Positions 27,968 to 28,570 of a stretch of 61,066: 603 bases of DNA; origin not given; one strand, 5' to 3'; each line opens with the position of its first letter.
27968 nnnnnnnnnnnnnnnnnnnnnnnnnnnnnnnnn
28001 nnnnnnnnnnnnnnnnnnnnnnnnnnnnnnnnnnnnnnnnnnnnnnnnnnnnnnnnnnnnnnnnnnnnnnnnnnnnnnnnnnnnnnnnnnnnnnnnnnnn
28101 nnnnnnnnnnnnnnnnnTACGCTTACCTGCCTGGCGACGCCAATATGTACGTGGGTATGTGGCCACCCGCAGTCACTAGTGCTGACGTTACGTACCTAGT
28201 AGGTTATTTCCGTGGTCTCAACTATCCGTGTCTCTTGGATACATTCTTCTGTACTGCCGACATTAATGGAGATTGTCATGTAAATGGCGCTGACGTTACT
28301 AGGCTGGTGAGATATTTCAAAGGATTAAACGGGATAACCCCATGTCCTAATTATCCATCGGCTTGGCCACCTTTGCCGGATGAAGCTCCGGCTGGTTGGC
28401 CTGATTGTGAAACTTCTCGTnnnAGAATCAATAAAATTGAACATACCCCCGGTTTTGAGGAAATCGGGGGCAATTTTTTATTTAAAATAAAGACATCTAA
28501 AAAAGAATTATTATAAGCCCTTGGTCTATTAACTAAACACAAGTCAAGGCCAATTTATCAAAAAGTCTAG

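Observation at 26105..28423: Intact LVIVD-TSP3-dockerin surface protein of Zixibacteria/FCB style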

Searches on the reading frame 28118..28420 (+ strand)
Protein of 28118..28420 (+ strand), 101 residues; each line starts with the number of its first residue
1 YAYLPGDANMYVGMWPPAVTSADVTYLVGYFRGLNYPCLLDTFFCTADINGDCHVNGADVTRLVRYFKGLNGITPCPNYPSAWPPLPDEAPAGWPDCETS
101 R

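Call 17: find_related_loci(query=A1, collection=genome_contigs, flank=4000)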
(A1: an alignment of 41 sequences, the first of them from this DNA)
Query A1 (101 aa) in genome_contigs; peptide patterns used: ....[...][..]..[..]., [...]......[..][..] (x = any residue, [..] = any of these).
259 stretches matched a pattern; 200 encode a relative of the query (tblastn E <= 1e-3); the best 80 are kept; 77 distinct loci.
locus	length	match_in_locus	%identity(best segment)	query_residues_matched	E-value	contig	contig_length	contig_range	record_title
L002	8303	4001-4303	63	1-98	4e-40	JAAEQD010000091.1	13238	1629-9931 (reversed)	MAG: Candidatus Zixiibacteriota bacterium isolate Gpa_9 GpaG_CONTIG1046109, whole genome shotgun sequence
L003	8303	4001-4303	64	1-98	2e-39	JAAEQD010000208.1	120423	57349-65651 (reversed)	MAG: Candidatus Zixiibacteriota bacterium isolate Gpa_9 GpaG_CONTIG2362195, whole genome shotgun sequence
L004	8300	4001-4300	63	1-99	4e-39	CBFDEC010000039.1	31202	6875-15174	MAG TPA_asm: uncultured bacterium isolate SRR26215678_metabat2_26 genome assembly, contig: ERZ25073496.1026, whole genom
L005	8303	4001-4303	62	1-98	5e-39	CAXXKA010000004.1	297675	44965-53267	MAG: uncultured candidate division Zixibacteria bacterium isolate 057be676-9b3e-4ab3-9904-799d5201c552 genome assembly,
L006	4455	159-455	63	1-98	1e-38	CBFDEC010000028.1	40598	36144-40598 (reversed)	MAG TPA_asm: uncultured bacterium isolate SRR26215678_metabat2_26 genome assembly, contig: ERZ25073496.595, whole genome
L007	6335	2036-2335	65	3-99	8e-39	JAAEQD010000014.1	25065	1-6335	MAG: Candidatus Zixiibacteriota bacterium isolate Gpa_9 GpaG_CONTIG181510, whole genome shotgun sequence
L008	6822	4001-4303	65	1-98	7e-38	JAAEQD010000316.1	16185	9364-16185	MAG: Candidatus Zixiibacteriota bacterium isolate Gpa_9 GpaG_CONTIG4110200, whole genome shotgun sequence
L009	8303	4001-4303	61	1-98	1e-37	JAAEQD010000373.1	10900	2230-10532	MAG: Candidatus Zixiibacteriota bacterium isolate Gpa_9 GpaG_CONTIG4973994, whole genome shotgun sequence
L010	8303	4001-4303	63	1-98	6e-37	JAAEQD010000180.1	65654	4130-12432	MAG: Candidatus Zixiibacteriota bacterium isolate Gpa_9 GpaG_CONTIG2005281, whole genome shotgun sequence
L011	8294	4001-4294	59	1-98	3e-37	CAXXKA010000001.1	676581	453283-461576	MAG: uncultured candidate division Zixibacteria bacterium isolate 057be676-9b3e-4ab3-9904-799d5201c552 genome assembly,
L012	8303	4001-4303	61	1-98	4e-37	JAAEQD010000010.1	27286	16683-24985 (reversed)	MAG: Candidatus Zixiibacteriota bacterium isolate Gpa_9 GpaG_CONTIG93820, whole genome shotgun sequence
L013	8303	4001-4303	58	1-98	2e-37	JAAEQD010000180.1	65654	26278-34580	MAG: Candidatus Zixiibacteriota bacterium isolate Gpa_9 GpaG_CONTIG2005281, whole genome shotgun sequence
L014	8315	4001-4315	58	1-100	3e-37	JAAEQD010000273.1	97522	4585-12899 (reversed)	MAG: Candidatus Zixiibacteriota bacterium isolate Gpa_9 GpaG_CONTIG3125561, whole genome shotgun sequence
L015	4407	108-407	61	1-99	2e-37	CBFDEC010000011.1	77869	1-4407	MAG TPA_asm: uncultured bacterium isolate SRR26215678_metabat2_26 genome assembly, contig: ERZ25073496.145, whole genome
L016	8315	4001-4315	59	1-100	8e-37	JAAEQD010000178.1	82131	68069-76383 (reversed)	MAG: Candidatus Zixiibacteriota bacterium isolate Gpa_9 GpaG_CONTIG1996845, whole genome shotgun sequence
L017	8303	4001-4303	61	1-98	6e-37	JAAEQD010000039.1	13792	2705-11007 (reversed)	MAG: Candidatus Zixiibacteriota bacterium isolate Gpa_9 GpaG_CONTIG389031, whole genome shotgun sequence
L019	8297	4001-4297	61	3-98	1e-36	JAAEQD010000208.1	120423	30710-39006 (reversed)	MAG: Candidatus Zixiibacteriota bacterium isolate Gpa_9 GpaG_CONTIG2362195, whole genome shotgun sequence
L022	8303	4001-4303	60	1-98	1e-36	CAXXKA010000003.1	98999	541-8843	MAG: uncultured candidate division Zixibacteria bacterium isolate 057be676-9b3e-4ab3-9904-799d5201c552 genome assembly,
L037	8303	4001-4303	59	1-98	7e-36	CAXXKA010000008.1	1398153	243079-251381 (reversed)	MAG: uncultured candidate division Zixibacteria bacterium isolate 057be676-9b3e-4ab3-9904-799d5201c552 genome assembly,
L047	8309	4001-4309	59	1-98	3e-35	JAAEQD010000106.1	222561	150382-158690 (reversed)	MAG: Candidatus Zixiibacteriota bacterium isolate Gpa_9 GpaG_CONTIG1211739, whole genome shotgun sequence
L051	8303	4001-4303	59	1-100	7e-35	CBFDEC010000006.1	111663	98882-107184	MAG TPA_asm: uncultured bacterium isolate SRR26215678_metabat2_26 genome assembly, contig: ERZ25073496.62, whole genome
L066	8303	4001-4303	59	1-98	2e-34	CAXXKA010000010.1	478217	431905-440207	MAG: uncultured candidate division Zixibacteria bacterium isolate 057be676-9b3e-4ab3-9904-799d5201c552 genome assembly,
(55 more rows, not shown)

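Call 23: search_solved_structures(query=A1, max_evalue=10, show_alignments=3)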
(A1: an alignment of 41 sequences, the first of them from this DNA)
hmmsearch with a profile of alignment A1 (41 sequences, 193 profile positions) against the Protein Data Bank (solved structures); distinct sequences matched with E-value up to 10: 6.
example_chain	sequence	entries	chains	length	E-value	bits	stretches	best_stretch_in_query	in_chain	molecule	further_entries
4fl4_A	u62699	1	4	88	0.0095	18.8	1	95-143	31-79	Glycoside hydrolase family 9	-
8ajy_B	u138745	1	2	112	0.79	12.6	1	94-144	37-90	Dockerin from ScaH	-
3lyb_A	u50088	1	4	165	2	11.3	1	134-159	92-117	Putative endoribonuclease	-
6kg9_A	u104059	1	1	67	2.3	11.1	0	96-140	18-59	And cellulose-binding endoglucanase family 9 CelL ortholog dockerin domain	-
6kge_D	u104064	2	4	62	2.3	11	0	122-140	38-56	And cellulose-binding endoglucanase family 9 CelL ortholog dockerin domain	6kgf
6kgc_B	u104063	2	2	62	3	10.7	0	122-140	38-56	And cellulose-binding endoglucanase family 9 CelL ortholog dockerin domain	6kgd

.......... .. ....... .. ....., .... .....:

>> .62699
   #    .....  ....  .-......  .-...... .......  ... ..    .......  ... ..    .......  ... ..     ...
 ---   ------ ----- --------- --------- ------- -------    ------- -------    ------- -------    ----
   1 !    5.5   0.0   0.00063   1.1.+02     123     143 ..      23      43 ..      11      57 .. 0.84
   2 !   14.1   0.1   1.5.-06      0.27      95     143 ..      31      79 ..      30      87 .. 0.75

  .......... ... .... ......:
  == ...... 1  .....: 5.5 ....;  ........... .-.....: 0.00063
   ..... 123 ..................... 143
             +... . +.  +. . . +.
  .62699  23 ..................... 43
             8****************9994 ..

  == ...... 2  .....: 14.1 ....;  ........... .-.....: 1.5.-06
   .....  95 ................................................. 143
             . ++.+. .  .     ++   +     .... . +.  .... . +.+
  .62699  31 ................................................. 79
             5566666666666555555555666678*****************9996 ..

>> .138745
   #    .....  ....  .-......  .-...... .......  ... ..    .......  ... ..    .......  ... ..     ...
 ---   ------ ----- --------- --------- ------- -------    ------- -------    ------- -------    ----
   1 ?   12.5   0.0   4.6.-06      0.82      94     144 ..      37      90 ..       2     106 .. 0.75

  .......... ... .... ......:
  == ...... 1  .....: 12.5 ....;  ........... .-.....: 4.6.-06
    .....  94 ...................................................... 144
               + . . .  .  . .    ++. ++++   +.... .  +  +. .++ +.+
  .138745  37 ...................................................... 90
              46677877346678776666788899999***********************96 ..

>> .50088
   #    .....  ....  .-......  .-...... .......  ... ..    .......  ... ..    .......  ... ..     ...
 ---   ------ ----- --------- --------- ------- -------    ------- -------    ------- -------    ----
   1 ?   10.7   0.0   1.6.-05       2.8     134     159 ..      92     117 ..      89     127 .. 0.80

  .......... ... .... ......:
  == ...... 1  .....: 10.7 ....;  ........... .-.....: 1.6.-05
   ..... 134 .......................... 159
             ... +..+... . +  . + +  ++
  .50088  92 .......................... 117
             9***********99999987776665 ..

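Call 27: predict_structure(alignment_id=A1)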
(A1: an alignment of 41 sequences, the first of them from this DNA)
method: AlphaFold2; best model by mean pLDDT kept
length: 101 residues; sequences in the alignment: 41
mean_pLDDT: 81.2   pTM: 0.71
mean pLDDT of the five models: 81.2, 69.8, 68.3, 64.3, 63.5
residues with pLDDT >= 90: 23; 70-90: 66; 50-70: 10; < 50: 2
segments of 3 or more residues with pLDDT < 50: none
pLDDT, mean of each block of 10 residues (from residue 1): 73 81 90 84 75 89 94 84 75 72 39
secondary structure, 60 per line:
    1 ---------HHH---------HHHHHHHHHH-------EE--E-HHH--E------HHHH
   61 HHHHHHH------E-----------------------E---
elements in order: H22-31 H57-67

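Call 32: fold_search(model_id=the predicted structure, library=pdb)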
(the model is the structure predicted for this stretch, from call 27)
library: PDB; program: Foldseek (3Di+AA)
matches with E <= 10: 26; with E <= 0.001: 0
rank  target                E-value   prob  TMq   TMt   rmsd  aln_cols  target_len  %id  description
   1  5nrm_B                3.5e-02  0.99  0.50  0.72   2.8        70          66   24  Crystal structure of the sixth cohesin from Acetivibrio cellulolyticus' scaffoldin B in complex with Cel5 dockerin S51 (released 2018-01-31)
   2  2mte_MODEL_1_A        6.0e-02  0.99  0.52  0.73   2.8        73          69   29  Solution structure of Doc48S (released 2014-10-15)
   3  4fl4_D                6.4e-02  0.99  0.46  0.69   2.4        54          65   33  Scaffoldin conformation and dynamics revealed by a ternary complex from the Clostridium thermocellum cellulosome (released 2012-06-27)
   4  4fl4_A                6.8e-02  0.97  0.48  0.68   4.2        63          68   30  Scaffoldin conformation and dynamics revealed by a ternary complex from the Clostridium thermocellum cellulosome (released 2012-06-27)
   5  5nrk_D                7.3e-02  0.99  0.54  0.77   2.9        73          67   20  Crystal structure of the sixth cohesin from Acetivibrio cellulolyticus' scaffoldin B in complex with Cel5 dockerin S15 (released 2018-01-31)
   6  8x39_B                9.6e-02  0.98  0.54  0.41   3.6        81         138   21  Crystal structure of cellulosomal double-dockerin module of Clo1313_0689 from Clostridium thermocellum (released 2024-04-03)
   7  4fl4_J                9.6e-02  0.96  0.50  0.72   4.1        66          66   29  Scaffoldin conformation and dynamics revealed by a ternary complex from the Clostridium thermocellum cellulosome (released 2012-06-27)
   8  4dh2_D                1.1e-01  0.98  0.51  0.71   2.6        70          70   24  Crystal structure of Coh-OlpC(Cthe_0452)-Doc435(Cthe_0435) complex: A novel type I Cohesin-Dockerin complex from Clost (released 2012-11-28)
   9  5nrk_B                1.2e-01  0.99  0.56  0.80   2.5        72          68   19  Crystal structure of the sixth cohesin from Acetivibrio cellulolyticus' scaffoldin B in complex with Cel5 dockerin S15 (released 2018-01-31)
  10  6kgf_B                1.2e-01  0.96  0.45  0.71   2.8        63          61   27  Crystal structure of CaDoc0917(R16D)-CaCohA2 complex at pH 8.2 (released 2020-07-08)
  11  3ul4_B                1.3e-01  0.98  0.52  0.80   3.5        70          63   31  Crystal structure of Coh-OlpA(Cthe_3080)-Doc918(Cthe_0918) complex: A novel type I Cohesin-Dockerin complex from Clost (released 2012-11-28)
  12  8x39_A                1.5e-01  0.96  0.46  0.34   2.5        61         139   24  Crystal structure of cellulosomal double-dockerin module of Clo1313_0689 from Clostridium thermocellum (released 2024-04-03)
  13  5m2o_B                1.9e-01  0.93  0.52  0.68   3.0        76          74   24  R. flavefaciens' third ScaB cohesin in complex with a group 1 dockerin (released 2017-07-05)
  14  5lxv_B                1.9e-01  0.92  0.46  0.67   3.3        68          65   19  Crystal structure of Ruminococcus flavefaciens scaffoldin C cohesin in complex with a dockerin from an uncharacterized (released 2016-10-19)
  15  6kge_B                2.0e-01  0.92  0.46  0.73   2.8        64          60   26  Crystal structure of CaDoc0917(R16D)-CaCohA2 complex at pH 5.5 (released 2020-07-08)
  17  4fl4_G                2.3e-01  0.92  0.52  0.75   3.2        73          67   27  Scaffoldin conformation and dynamics revealed by a ternary complex from the Clostridium thermocellum cellulosome (released 2012-06-27)
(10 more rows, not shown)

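Call 55: search_protein_families(library=pfam, proteins=[L005:2663-4303:+, L012:2561-4303:+, L017:1856-4303:+, L022:2447-4303:+, L019:2237-4297:+, L037:1445-4303:+, L004:2759-4342:+, L051:2282-4345:+, L047:1892-4309:+, L066:1622-4303:+], max_evalue=0.01)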
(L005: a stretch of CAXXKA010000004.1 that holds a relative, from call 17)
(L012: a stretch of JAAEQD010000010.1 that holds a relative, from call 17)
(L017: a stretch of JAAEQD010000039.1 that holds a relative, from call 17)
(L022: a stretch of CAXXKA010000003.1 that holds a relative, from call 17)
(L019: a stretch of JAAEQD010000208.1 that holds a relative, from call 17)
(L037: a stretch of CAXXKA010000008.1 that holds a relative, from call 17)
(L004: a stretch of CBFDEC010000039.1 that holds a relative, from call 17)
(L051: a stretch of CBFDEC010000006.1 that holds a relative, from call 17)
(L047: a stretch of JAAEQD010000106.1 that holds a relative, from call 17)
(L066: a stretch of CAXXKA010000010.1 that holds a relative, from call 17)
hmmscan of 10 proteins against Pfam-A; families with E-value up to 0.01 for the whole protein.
L005:2663-4303:+ (547 aa): 1 family
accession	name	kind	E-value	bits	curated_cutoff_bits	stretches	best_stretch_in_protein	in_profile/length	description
PF11614.14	FixG_C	-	0.0065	17.1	25.6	0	185-263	38-116/119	IG-like fold at C-terminal of FixG, putative oxidoreductase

L012:2561-4303:+ (581 aa): 5 families
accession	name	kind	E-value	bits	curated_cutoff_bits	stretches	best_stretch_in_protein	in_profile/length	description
PF13229.12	Beta_helix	-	5.3e-17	62.3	25.9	2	225-296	44-109/158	Right handed beta helix region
PF13620.12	CarboxypepD_reg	-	1.3e-09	38.7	32.3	1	402-478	1-81/82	Carboxypeptidase regulatory-like domain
PF05048.19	NosD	-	3.8e-06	26.9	23.6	1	200-298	82-170/212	Periplasmic copper-binding protein (NosD)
PF13715.12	CarbopepD_reg_2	-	5.8e-05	23.5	32.2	1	403-457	1-56/88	CarboxypepD_reg-like domain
PF17161.10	DUF5123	-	0.0026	19.3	35.1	1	240-350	3-98/113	Domain of unknown function (DUF5123)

L017:1856-4303:+ (816 aa): 2 families
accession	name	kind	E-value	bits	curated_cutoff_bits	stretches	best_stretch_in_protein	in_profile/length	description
PF25778.1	DUF7948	-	5.6e-66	223.1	27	1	46-272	1-214/214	Domain of unknown function (DUF7948)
PF06739.17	SBBP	-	3.3e-44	149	20.5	7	338-374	1-38/38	Beta-propeller repeat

L022:2447-4303:+ (619 aa): 0 families

L019:2237-4297:+ (687 aa): 2 families
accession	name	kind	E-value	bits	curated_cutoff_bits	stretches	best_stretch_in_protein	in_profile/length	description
PF13620.12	CarboxypepD_reg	-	7.6e-12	45.9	32.3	1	322-397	2-81/82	Carboxypeptidase regulatory-like domain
PF13715.12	CarbopepD_reg_2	-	7.6e-09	35.9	32.2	1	322-396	1-75/88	CarboxypepD_reg-like domain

L037:1445-4303:+ (953 aa): 0 families

L004:2759-4342:+ (528 aa): 2 families
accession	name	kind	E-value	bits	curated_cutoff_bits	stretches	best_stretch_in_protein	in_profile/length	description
PF13360.13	PQQ_2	-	2.6e-07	31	27.6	1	140-378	7-205/233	Outer membrane protein assembly factor BamB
PF02239.22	Cytochrom_D1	-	0.0017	17.4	25.5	0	136-212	270-338/368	Cytochrome D1 heme domain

L051:2282-4345:+ (688 aa): 3 families
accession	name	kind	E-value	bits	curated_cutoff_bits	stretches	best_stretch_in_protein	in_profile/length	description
PF00112.29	Peptidase_C1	-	2e-36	126.6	20.7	1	97-301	1-199/220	Papain family cysteine protease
PF18560.7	Lectin_like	-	1.2e-17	64.9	27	1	339-484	4-154/156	Lectin like domain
PF13313.11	DUF4082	-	0.0022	18.4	28.4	1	361-441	20-97/143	Domain of unknown function (DUF4082)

L047:1892-4309:+ (806 aa): 6 families
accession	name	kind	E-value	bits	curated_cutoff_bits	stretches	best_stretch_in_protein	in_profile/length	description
PF13620.12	CarboxypepD_reg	-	3e-44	149.7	32.3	4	621-698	2-81/82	Carboxypeptidase regulatory-like domain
PF13715.12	CarbopepD_reg_2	-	1.7e-16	60.5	32.2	0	622-697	2-75/88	CarboxypepD_reg-like domain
PF13229.12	Beta_helix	-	4.6e-11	43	25.9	1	115-262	11-140/158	Right handed beta helix region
PF17210.9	SdrD_B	-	1.3e-10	41.8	29.7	0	549-592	22-68/112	SdrD B-like domain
PF05048.19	NosD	-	0.00031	20.7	23.6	1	59-263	5-176/212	Periplasmic copper-binding protein (NosD)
PF14686.12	fn3_3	-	0.00062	19.9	24.4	0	654-692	34-73/75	Polysaccharide lyase family 4, domain II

L066:1622-4303:+ (894 aa): 0 families

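Call 67: search_protein_representatives(alignment_id=A3)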
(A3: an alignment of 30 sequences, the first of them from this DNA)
Query: 30 sequences, 104 profile positions. Proteins with E-value up to 0.001 (for the whole library): 1569; up to 1e-10: 601; up to 1e-30: 323. The best 150 are listed.
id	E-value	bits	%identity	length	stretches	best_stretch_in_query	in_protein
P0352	2.0e-115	394.5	-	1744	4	1-102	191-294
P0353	3.5e-84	294.1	-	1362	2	1-101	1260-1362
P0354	6.4e-84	293.3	-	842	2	1-101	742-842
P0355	7.8e-81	283.3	-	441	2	2-102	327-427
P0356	3.6e-77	271.5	-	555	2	1-102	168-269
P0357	1.9e-71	253.2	-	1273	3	2-100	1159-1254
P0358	8.7e-69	244.6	-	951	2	2-101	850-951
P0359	4.0e-60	216.8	-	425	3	1-101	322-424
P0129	3.7e-50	184.7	-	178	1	1-102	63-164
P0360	4.0e-50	184.7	-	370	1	1-103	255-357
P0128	9.8e-50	183.4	-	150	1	1-102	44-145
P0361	1.2e-49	183.1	-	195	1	1-101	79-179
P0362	1.4e-49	182.9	-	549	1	1-102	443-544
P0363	1.4e-49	182.9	-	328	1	1-103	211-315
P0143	1.9e-49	182.5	-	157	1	2-101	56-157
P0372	4.4e-48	178.1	-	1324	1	2-103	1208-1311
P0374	6.6e-48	177.5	-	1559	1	1-103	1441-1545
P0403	3.4e-46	172.0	-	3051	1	1-102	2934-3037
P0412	5.2e-46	171.4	-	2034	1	2-102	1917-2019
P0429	4.7e-45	168.4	-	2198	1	2-102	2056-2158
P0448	2.7e-44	165.9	-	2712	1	1-103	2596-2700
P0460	7.0e-44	164.6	-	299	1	1-101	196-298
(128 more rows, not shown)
